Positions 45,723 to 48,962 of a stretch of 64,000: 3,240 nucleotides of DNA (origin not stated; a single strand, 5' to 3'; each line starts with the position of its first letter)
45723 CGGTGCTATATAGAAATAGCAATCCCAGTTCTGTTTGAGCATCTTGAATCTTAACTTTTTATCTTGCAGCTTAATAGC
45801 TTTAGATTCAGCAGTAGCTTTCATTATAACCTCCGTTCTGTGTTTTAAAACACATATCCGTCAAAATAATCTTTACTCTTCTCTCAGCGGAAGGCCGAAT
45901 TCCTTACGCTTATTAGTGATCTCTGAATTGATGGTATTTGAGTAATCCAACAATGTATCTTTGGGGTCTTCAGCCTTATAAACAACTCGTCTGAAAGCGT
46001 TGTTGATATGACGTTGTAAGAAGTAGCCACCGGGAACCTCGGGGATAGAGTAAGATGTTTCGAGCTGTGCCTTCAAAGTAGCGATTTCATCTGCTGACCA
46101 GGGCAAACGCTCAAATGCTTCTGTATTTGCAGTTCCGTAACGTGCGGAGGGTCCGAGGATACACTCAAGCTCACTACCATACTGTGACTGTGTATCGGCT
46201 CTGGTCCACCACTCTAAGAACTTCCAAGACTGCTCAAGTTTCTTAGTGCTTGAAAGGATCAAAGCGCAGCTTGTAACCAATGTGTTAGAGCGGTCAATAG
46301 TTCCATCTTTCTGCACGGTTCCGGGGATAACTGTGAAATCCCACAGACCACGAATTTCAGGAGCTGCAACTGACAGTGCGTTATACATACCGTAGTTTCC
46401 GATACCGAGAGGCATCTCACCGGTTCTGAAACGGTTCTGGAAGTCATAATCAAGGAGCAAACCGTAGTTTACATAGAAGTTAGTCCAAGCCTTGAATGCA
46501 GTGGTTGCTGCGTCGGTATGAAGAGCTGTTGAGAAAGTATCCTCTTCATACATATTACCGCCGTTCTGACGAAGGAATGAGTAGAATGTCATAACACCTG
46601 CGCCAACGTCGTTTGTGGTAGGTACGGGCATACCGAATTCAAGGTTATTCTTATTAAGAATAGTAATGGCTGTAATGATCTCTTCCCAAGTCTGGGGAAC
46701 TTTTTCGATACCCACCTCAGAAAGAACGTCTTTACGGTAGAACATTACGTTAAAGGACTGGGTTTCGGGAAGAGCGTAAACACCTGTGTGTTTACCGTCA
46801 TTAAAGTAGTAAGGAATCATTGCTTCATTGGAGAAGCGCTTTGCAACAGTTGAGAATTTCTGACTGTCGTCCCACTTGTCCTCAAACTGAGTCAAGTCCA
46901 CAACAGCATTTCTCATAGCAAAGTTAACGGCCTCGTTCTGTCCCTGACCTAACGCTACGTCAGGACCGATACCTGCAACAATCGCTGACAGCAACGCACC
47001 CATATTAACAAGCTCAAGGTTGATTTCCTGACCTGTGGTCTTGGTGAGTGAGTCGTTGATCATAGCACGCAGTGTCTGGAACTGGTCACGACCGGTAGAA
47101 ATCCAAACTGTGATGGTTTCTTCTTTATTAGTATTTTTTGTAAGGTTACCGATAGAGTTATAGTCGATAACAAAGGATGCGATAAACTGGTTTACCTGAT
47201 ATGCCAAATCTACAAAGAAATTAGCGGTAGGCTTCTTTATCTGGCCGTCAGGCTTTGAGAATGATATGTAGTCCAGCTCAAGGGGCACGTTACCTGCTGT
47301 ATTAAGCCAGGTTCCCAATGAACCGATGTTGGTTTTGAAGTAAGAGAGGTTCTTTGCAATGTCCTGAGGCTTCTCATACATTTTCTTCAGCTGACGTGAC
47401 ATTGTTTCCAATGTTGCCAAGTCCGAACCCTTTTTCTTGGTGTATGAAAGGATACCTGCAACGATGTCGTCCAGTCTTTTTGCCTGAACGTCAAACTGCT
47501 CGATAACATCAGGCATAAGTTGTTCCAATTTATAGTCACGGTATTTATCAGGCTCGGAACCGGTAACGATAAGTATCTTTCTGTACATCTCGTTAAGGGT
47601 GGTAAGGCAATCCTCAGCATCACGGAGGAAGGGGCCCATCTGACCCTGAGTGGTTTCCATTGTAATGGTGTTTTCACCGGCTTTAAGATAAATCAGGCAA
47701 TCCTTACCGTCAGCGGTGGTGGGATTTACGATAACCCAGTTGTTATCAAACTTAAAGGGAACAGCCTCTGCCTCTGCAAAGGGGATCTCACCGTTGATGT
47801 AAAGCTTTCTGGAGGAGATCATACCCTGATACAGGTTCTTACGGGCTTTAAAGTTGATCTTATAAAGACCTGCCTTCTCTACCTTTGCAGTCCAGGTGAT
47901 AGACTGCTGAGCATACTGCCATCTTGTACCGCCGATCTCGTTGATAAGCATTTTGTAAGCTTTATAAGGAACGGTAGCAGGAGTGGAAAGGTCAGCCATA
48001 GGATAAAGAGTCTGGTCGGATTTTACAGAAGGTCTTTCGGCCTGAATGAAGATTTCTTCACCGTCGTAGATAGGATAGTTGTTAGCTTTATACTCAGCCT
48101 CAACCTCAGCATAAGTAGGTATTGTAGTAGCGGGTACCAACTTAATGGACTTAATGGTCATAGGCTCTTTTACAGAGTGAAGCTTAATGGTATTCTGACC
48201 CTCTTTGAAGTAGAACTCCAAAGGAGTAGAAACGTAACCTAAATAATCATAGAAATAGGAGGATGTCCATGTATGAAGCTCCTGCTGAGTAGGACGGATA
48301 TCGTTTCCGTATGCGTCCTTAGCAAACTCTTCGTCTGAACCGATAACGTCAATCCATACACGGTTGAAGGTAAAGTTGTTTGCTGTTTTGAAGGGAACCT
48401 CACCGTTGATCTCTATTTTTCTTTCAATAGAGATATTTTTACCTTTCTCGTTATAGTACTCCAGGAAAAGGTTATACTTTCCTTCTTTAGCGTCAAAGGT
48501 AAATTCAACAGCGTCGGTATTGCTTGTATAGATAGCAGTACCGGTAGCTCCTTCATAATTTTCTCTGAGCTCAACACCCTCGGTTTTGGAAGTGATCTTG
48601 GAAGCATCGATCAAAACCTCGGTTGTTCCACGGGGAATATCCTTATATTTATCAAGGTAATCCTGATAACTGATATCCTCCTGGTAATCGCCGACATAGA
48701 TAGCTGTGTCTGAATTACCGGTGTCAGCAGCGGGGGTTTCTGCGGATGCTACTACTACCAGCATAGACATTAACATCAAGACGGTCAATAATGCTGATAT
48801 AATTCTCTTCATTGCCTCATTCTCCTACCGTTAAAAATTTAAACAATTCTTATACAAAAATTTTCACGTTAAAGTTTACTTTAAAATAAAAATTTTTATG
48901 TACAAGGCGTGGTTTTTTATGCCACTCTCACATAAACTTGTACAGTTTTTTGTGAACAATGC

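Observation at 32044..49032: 17-kb one-strand locus with two permease pairs, four binding proteins, a DUF5696-like lipoprotein and an NHL/Yip1 membrane protein, but no ATPase, glycosidase or regulator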

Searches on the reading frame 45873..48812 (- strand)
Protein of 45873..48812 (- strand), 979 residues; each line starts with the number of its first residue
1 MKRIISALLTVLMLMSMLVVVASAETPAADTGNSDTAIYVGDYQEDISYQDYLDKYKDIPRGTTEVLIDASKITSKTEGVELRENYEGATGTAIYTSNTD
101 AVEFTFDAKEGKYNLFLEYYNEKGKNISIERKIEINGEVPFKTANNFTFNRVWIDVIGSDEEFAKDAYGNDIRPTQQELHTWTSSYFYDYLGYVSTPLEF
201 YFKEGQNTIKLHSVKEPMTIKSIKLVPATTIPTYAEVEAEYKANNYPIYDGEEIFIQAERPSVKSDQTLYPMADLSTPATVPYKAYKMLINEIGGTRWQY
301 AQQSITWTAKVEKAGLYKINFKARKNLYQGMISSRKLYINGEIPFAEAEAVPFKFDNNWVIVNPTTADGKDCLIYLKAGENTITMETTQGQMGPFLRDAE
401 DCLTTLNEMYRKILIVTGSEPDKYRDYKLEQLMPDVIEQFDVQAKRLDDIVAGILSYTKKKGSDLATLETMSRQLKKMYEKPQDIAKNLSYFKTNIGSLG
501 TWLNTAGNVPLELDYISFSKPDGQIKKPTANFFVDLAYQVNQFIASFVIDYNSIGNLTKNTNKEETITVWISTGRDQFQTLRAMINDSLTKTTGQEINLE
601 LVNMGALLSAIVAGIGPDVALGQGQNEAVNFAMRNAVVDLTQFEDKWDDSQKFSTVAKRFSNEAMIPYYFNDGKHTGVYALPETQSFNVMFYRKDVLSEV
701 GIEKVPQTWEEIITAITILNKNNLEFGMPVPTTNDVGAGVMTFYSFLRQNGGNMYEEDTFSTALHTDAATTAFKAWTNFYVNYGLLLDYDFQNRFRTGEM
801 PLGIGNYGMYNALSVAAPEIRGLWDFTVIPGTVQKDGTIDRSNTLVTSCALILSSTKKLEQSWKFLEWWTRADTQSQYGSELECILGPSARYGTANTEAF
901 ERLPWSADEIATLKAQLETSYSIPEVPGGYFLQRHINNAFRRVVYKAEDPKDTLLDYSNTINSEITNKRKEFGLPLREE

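Call 3: search_protein_families(library=pfam, proteins=[window:45873-48812:-], max_evalue=0.01)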
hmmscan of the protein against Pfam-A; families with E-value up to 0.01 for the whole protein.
window:45873-48812:- (979 aa): 1 family
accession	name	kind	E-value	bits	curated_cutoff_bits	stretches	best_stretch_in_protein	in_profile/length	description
PF01547.30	SBP_bac_1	-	2.2e-21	77.6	26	1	576-875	6-306/307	Bacterial extracellular solute-binding protein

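Call 11: search_protein_families(library=ncbifam, proteins=[window:45873-48812:-], max_evalue=0.001)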
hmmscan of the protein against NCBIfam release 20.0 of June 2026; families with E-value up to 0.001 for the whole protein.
window:45873-48812:- (979 aa): 0 families

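Call 56: find_homologous_proteins(query=window:45873-48812:-, max_evalue=1e-10)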
Query window:45873-48812:- (979 aa): 298 proteins with E <= 1e-10 among 8000 candidates; the best 120 are listed.
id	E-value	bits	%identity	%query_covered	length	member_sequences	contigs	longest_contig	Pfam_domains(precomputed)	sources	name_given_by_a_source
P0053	0.0e+0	2233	100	100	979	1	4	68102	PF01547.31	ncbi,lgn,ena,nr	ncbi:MAG: ABC transporter substrate-binding protein [Clostridia bacterium]|nr:ABC transporter substr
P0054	0.0e+0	1268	56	99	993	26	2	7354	PF13416.12,PF01547.31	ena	-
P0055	0.0e+0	1266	56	100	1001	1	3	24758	PF01547.31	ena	-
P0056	0.0e+0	1266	56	100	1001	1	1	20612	PF01547.31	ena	-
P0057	0.0e+0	1265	56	100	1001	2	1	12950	PF01547.31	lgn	-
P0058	0.0e+0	1262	56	100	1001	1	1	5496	PF01547.31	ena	-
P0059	0.0e+0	1262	56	100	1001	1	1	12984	PF01547.31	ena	-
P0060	0.0e+0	1259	56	100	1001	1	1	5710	PF01547.31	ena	-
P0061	0.0e+0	1235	58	95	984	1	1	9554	PF13416.12,PF01547.31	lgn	-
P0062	0.0e+0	1223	56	95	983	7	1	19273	PF13416.12,PF01547.31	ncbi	-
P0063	0.0e+0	1208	56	96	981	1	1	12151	PF01547.31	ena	-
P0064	0.0e+0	1207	57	95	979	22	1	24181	PF13416.12,PF01547.31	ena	-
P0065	0.0e+0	1174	54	100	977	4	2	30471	-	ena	-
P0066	0.0e+0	1173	57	97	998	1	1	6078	-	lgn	-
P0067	0.0e+0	1173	54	99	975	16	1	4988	PF13416.12,PF16990.12,PF01547.31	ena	-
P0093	1.0e-232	793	41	99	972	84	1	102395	PF13416.12,PF16990.12,PF01547.31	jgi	jgi:ABC-type glycerol-3-phosphate transport system substrate-binding protein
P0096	8.7e-232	790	40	100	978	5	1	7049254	PF01547.31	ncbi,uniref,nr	ncbi:extracellular solute-binding protein [Paenibacillus rhizovicinus]|uniref:extracellular solute-b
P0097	1.7e-231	789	40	100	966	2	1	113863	PF13416.12,PF01547.31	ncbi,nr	ncbi:extracellular solute-binding protein [Anaerocolumna cellulosilytica]|nr:extracellular solute-bi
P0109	3.1e-226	772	40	95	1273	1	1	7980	PF13416.12,PF25275.2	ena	-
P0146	4.5e-219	748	39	99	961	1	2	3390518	PF13416.12,PF01547.31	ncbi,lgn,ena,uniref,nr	ncbi:extracellular solute-binding protein [Aristaeella hokkaidonensis]|uniref:Extracellular solute-b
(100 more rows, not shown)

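Call 58: find_encoding_contigs(protein=P0096, flank=10000, max_places=1)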
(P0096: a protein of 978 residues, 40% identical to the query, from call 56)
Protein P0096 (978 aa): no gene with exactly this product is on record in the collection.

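Call 59: find_encoding_contigs(protein=P0097, flank=10000, max_places=1)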
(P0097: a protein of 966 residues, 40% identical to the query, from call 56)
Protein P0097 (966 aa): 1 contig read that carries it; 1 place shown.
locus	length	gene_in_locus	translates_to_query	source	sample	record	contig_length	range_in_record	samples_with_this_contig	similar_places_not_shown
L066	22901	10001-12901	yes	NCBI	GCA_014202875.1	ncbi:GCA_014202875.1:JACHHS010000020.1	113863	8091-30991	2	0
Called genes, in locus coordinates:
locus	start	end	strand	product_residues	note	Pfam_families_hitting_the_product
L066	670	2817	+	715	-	PF00544:Pectate_lyase_4, PF13229:Beta_helix (faint), PF18283:CBM77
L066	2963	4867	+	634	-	PF04205:FMN_bind, PF01946:Thi4 (weak), PF13738:Pyr_redox_3 (faint), PF00890:FAD_binding_2, PF01266:DAO (weak), PF03486:HI0933_like, PF07992:Pyr_redox_2, PF12831:FAD_oxidored, +1 more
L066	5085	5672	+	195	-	PF00440:TetR_N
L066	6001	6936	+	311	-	PF02558:ApbA, PF08546:ApbA_C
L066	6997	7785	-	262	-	PF12833:HTH_18, PF00165:HTH_AraC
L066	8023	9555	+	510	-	PF04616:Glyco_hydro_43, PF17851:GH43_C2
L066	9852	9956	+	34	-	-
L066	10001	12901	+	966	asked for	PF01547:SBP_bac_1, PF13416:SBP_bac_8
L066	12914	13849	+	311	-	PF00528:BPD_transp_1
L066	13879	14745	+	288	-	PF00528:BPD_transp_1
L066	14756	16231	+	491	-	PF01436:NHL (faint), PF07719:TPR_2 (faint), PF13432:TPR_16 (weak)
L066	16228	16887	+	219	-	PF04893:Yip1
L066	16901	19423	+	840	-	PF18952:DUF5696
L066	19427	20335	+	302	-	PF00528:BPD_transp_1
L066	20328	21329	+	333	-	PF00528:BPD_transp_1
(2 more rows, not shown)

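Call 60: find_encoding_contigs(protein=P0146, flank=10000, max_places=1)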
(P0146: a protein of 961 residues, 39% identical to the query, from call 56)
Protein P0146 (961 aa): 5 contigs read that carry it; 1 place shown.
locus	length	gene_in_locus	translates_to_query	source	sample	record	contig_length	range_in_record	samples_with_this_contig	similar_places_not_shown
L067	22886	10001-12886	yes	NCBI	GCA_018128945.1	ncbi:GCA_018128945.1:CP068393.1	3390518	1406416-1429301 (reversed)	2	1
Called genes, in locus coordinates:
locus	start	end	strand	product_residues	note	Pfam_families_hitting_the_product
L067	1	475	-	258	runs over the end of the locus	PF05257:CHAP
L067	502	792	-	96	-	-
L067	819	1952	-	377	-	PF01098:FTSW_RODA_SPOVE (weak)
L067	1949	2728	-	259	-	PF00498:FHA (weak)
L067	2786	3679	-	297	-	PF01297:ZnuA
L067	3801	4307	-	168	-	-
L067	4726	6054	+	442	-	PF00004:AAA (faint), PF00308:Bac_DnaA, PF01695:IstB_IS21 (weak), PF08299:Bac_DnaA_C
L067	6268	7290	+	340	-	PF02912:Phe_tRNA-synt_N, PF01409:tRNA-synt_2d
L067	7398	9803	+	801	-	PF01588:tRNA_bind, PF03483:B3_4, PF03484:B5, PF17759:tRNA_synthFbeta, PF03147:FDX-ACB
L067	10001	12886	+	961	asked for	PF01547:SBP_bac_1, PF13416:SBP_bac_8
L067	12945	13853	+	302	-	PF00528:BPD_transp_1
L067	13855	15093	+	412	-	PF00528:BPD_transp_1 (weak)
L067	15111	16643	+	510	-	PF01436:NHL (faint), PF13432:TPR_16 (weak)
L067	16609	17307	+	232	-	PF04893:Yip1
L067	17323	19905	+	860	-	PF18952:DUF5696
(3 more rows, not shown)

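Call 63: search_protein_families(library=pfam, proteins=[P0067, P0093, P0109], max_evalue=1)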
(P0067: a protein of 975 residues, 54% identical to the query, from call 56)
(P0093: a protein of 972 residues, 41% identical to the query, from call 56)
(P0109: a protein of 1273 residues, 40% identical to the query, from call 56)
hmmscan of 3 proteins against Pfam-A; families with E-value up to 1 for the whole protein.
P0067 (975 aa): 5 families
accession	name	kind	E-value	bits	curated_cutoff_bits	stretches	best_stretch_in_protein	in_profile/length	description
PF01547.30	SBP_bac_1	-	4.1e-26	93.1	26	1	579-871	6-307/307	Bacterial extracellular solute-binding protein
PF13416.11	SBP_bac_8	-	2e-22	80.8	27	1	590-876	4-255/279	Bacterial extracellular solute-binding protein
PF16990.11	CBM_35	-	3e-06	28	28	1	283-343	15-73/121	Carbohydrate binding module (family 35)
PF25275.1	Golvesin_C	-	0.00031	21.2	31.6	2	299-325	37-63/132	Golvesin C-terminal domain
PF10029.15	DUF2271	-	0.063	13.4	27.3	1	75-139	54-122/136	Predicted periplasmic protein (DUF2271)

P0093 (972 aa): 5 families
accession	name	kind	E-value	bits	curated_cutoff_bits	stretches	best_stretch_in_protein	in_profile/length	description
PF01547.30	SBP_bac_1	-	1.2e-24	88.3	26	1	578-870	6-306/307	Bacterial extracellular solute-binding protein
PF13416.11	SBP_bac_8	-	2.1e-24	87.2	27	1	589-872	4-251/279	Bacterial extracellular solute-binding protein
PF16990.11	CBM_35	-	9.7e-07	29.6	28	2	285-389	16-107/121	Carbohydrate binding module (family 35)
PF25275.1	Golvesin_C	-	0.00017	22.1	31.6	1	101-140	37-76/132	Golvesin C-terminal domain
PF17829.7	GH115_C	-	0.0053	17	24.1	1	120-234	55-165/172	Glycosyl hydrolase family 115 C-terminal domain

P0109 (1273 aa): 7 families
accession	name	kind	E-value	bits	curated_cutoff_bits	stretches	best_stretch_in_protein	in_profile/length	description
PF13416.11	SBP_bac_8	-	1.4e-25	91.1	27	1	890-1174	4-252/279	Bacterial extracellular solute-binding protein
PF25275.1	Golvesin_C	-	2e-07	31.6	31.6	0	178-203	40-65/132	Golvesin C-terminal domain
PF16990.11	CBM_35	-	5.7e-05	23.8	28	1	368-422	4-58/121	Carbohydrate binding module (family 35)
PF16403.11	Bact_surface_Ig-like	-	0.021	15.3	27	0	167-205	23-59/71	Bacterial surface protein, Ig-like domain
PF02408.26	CUB_2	-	0.056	13.7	23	0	172-217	35-79/120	CUB-like domain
PF06785.16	UPF0242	-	0.12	12.9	33.5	1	3-108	31-129/194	Uncharacterised protein family (UPF0242) N-terminus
PF08066.17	PMC2NT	-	0.15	13.1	23.3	1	731-801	14-89/91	PMC2NT (NUC016) domain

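Call 74: predict_structure(alignment_id=A3)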
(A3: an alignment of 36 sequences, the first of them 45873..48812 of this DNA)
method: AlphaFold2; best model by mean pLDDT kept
length: 979 residues; sequences in the alignment: 36
mean_pLDDT: 86.7   pTM: 0.82
mean pLDDT of the five models: 86.7, 86.5, 84.5, 84.1, 84.0
residues with pLDDT >= 90: 555; 70-90: 345; 50-70: 42; < 50: 37
segments of 3 or more residues with pLDDT < 50: 1-3, 15-44
pLDDT, mean of each block of 10 residues (from residue 1): 58 48 32 36 59 88 92 94 93 93 95 95 88 92 86 83 79 86 92 89 95 93 90 94 93 92 90 88 84 91 94 94 91 94 93 93 92 94 95 91 91 89 90 94 96 89 87 96 91 91 89 95 84 88 76 57 81 82 85 83 85 88 68 80 82 92 90 84 94 91 90 93 91 72 93 89 93 94 86 90 92 83 90 92 92 91 93 92 76 93 88 94 75 84 93 94 88 82
secondary structure, 60 per line:
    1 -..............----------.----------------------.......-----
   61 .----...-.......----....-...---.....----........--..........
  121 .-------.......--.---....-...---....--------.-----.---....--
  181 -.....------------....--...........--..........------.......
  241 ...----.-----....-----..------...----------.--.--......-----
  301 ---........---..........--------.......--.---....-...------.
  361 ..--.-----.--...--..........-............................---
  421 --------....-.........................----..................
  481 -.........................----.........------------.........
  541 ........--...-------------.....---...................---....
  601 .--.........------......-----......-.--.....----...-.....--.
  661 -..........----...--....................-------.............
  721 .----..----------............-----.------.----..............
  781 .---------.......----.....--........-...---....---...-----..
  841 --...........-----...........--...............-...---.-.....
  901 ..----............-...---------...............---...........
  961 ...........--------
elements in order (helices of 4 or more, strands of 3 or more residues): H2-15 H49-55 E66-68 E73-76 E81-84 E92-96 E101-108 E111-121 E129-135 H142-145 E147-149 E153-156 E175-178 E182-186 E199-202 E205-215 E218-227 H234-243 E254-257 E271-273 E290-295 E304-311 E315-324 E333-339 H346-349 E351-353 E360-362 E374-376 E379-388 H390-417 H429-432 H434-458 H463-480 H482-506 E511-519 H532-548 E567-571 H575-593 E597-601 H604-612 E619-624 H630-635 H640-644 H653-657 H662-668 E669-671 E676-678 E681-693 H694-700 H709-721 H738-749 H767-781 H791-797 E802-806 H809-816 E824-827 E831-833 E843-853 H859-869 H872-886 H897-902 H907-918 E920-922 H932-946 H950-971
